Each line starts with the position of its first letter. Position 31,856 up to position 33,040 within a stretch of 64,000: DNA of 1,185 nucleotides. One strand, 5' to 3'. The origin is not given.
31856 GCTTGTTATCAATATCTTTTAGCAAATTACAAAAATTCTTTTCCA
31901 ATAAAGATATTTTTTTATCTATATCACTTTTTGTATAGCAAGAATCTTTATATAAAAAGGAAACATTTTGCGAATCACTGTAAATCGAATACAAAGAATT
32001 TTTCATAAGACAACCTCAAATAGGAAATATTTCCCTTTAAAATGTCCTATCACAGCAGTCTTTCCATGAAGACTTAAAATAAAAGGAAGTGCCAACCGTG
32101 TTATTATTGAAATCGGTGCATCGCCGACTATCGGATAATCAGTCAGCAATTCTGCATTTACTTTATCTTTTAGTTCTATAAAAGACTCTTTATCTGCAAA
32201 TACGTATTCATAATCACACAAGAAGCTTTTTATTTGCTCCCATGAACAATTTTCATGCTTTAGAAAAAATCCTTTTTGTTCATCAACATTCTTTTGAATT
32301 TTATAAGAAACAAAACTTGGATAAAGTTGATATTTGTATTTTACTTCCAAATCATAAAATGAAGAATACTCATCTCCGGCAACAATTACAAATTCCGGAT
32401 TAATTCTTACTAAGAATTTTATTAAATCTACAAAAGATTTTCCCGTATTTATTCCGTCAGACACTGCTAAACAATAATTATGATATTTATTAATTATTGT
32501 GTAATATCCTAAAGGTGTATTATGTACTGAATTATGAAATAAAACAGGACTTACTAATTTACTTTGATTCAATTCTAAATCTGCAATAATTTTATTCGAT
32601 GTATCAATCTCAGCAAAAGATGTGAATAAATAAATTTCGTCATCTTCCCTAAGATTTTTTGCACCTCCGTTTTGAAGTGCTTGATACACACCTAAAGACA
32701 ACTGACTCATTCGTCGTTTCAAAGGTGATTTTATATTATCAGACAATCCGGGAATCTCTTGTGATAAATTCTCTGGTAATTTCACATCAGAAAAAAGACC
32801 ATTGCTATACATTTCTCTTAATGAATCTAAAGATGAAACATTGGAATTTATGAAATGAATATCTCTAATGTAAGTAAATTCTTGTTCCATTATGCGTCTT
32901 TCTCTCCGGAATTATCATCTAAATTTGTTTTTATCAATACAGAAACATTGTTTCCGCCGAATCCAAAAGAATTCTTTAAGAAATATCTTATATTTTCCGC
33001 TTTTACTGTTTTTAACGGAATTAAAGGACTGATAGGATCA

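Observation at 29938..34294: Minimal type-II-PKS / aryl-polyene-like module (ACP, KS, KS-partner, adenylating enzyme, degenerate hydrolase-like protein) appended to tpiA-secG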

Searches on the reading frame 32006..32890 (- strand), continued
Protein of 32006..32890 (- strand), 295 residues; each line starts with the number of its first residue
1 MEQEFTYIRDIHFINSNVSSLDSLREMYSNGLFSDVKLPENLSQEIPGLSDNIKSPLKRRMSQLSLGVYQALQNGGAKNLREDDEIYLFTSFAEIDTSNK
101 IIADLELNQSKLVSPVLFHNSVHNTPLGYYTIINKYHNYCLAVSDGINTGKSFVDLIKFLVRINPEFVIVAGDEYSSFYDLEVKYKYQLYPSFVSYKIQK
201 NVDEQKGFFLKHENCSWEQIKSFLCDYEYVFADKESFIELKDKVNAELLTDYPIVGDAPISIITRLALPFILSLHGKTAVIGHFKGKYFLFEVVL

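Call 93: find_encoding_contigs(protein=P0055, flank=9000, max_places=1)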
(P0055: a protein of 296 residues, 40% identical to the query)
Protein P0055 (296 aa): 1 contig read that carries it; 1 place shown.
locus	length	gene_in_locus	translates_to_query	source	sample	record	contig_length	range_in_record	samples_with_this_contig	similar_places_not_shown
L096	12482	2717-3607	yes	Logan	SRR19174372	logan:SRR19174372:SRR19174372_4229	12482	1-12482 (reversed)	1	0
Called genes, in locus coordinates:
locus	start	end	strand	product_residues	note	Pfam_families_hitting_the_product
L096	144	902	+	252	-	PF00121:TIM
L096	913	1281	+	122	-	PF03840:SecG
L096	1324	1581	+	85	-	-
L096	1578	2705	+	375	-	PF00109:ketoacyl-synt, PF08545:ACP_syn_III (faint), PF02801:Ketoacyl-synt_C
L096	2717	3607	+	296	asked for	PF13723:Ketoacyl-synt_2 (weak)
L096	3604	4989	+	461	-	PF00501:AMP-binding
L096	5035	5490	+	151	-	PF13690:CheX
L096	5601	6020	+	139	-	-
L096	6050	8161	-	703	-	PF13089:PP_kinase_N, PF02503:PP_kinase, PF17941:PP_kinase_C_1, PF13091:PLDc_2 (faint), PF13090:PP_kinase_C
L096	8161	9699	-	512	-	PF02541:Ppx-GppA, PF21447:Ppx-GppA_III, PF24391:HD-CE (weak), PF01966:HD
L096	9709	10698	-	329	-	PF00370:FGGY_N (faint), PF00480:ROK, PF01869:BcrAD_BadFG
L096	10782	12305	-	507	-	PF01590:GAF, PF13185:GAF_2, PF00158:Sigma54_activat, PF14532:Sigma54_activ_2, PF07728:AAA_5 (weak), PF25601:AAA_lid_14, PF02954:HTH_8 (weak)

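Call 95: search_protein_families(library=ncbifam, proteins=[L095:11074-13512:+, L095:9768-10280:+, L095:15321-16073:+, L096:5035-5487:+], max_evalue=0.0001)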
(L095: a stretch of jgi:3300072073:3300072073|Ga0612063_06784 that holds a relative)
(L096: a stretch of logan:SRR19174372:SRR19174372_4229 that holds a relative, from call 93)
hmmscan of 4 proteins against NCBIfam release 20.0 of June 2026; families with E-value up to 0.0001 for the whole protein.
L095:11074-13512:+ (813 aa): 10 families
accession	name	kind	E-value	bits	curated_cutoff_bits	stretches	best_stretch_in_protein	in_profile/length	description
TIGR00921.1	2A067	subfamily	4.4e-46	157.3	351.9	2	530-806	97-357/733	hydrophobe/amphiphile efflux-3 (HAE3) family transporter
TIGR00833.1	actII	subfamily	1.5e-27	96.3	874.7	2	600-804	132-340/910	MMPL family RND transporter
TIGR03480.1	HpnN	hypoth_equivalog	1.2e-25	89.7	751.85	2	609-797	235-424/862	hopanoid biosynthesis associated RND transporter like protein HpnN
NF052374.1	HopndTporHpnN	equivalog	1.4e-11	43.3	1100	1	641-795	270-425/858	hopanoid transporter HpnN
NF007133.0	PRK09579.1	equivalog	3.9e-09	34.6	1763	1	244-546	341-635/1017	multidrug efflux RND transporter permease subunit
TIGR00916.1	2A0604s01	subfamily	1.4e-06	28.1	148.6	1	623-783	69-228/231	SecD/SecF family protein translocase subunit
NF045600.2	BstA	equivalog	5.6e-06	24.6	1400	1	257-380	764-881/903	sterol transporter cytoplasmic membrane protein BstA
NF000037.1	RND_perm_OqxB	exception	1.9e-05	22.7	2200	1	580-779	277-481/1050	multidrug efflux RND transporter permease subunit OqxB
TIGR00918.1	2A060602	subfamily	4.6e-05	21.3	1120.4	1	613-794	934-1115/1145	transmembrane receptor Patched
NF033617.1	RND_permease_2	subfamily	6.4e-05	21.1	1250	0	641-757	329-445/1009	multidrug efflux RND transporter permease subunit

L095:9768-10280:+ (171 aa): 1 family
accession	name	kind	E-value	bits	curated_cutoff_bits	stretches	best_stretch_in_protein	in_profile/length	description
NF041094.1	CheX_Thtogales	equivalog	8.5e-12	45.1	280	1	21-132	13-126/152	CheY-P phosphatase CheX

L095:15321-16073:+ (251 aa): 164 families (the best 25 are shown)
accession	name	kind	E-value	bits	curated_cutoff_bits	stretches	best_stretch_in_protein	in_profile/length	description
NF005381.0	PRK06924.1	equivalog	3.2e-97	325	258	1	1-250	1-250/251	(S)-benzoin forming benzil reductase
NF005436.0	PRK07023.1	equivalog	3e-66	223.7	292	1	3-250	7-247/248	SDR family oxidoreductase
TIGR01500.1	sepiapter_red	equivalog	6.5e-32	110.9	206.55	1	4-243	3-249/255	sepiapterin reductase (L-erythro-7,8-dihydrobiopterin forming)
NF006073.0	PRK08219.1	equivalog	3e-25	89.3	218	1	2-212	4-196/227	SDR family oxidoreductase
NF009466.0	PRK12826.1-2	subfamily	6e-22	78.3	222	1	5-207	7-205/248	3-oxoacyl-ACP reductase FabG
NF005672.0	PRK07454.1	equivalog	6.4e-21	74.6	234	1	4-195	9-194/241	SDR family oxidoreductase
NF009464.0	PRK12824.1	subfamily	1.3e-20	74.2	269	1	4-207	5-202/245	3-oxoacyl-ACP reductase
NF004197.0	PRK05653.1-1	equivalog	6.2e-20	71.9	332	1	4-205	10-205/249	3-oxoacyl-ACP reductase FabG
NF006565.0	PRK09072.1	equivalog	9.4e-20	71.3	238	1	3-197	7-192/265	SDR family oxidoreductase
TIGR01830.1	3oxo_ACP_reduc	equivalog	1.6e-19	70.6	297.75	1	5-204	2-196/239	3-oxoacyl-[acyl-carrier-protein] reductase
TIGR04316.1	dhbA_paeA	equivalog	4e-19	69.2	300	1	5-200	2-191/250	2,3-dihydro-2,3-dihydroxybenzoate dehydrogenase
NF005893.0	PRK07856.1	equivalog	1.3e-18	67.2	255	1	5-195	13-188/255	SDR family oxidoreductase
NF005559.1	PRK07231.1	subfamily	1.5e-18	67.2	215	1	4-234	7-229/249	glucose 1-dehydrogenase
TIGR02415.1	23BDH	subfamily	1.7e-18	66.9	304.35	1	5-203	4-197/254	acetoin reductase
TIGR01829.1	AcAcCoA_reduct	subfamily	7.4e-18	65.1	302.1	1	5-207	4-200/242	acetoacetyl-CoA reductase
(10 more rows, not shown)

L096:5035-5487:+ (151 aa): 1 family
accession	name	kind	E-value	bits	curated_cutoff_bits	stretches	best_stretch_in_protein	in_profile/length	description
NF041094.1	CheX_Thtogales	equivalog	2.4e-10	40.4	280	1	35-121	38-125/152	CheY-P phosphatase CheX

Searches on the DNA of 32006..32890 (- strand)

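Call 84: search_rna_families(source=L002, start=8230, end=8520, threshold=evalue, max_evalue=1)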
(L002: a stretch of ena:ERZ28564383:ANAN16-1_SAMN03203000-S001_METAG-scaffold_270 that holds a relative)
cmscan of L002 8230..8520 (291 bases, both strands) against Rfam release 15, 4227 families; matches with E-value up to 1: 2.
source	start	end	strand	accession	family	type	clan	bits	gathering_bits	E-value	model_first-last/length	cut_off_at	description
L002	8271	8355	-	RF02310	TtnuHACA2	Gene; snRNA; snoRNA; HACA-box;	-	19.9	100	0.82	1-121/121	no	Tetrahymena snoRNA TtnuHACA2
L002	8275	8354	-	RF00404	SNORA46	Gene; snRNA; snoRNA; HACA-box;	-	18.7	80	0.45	1-135/135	no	Small nucleolar RNA SNORA46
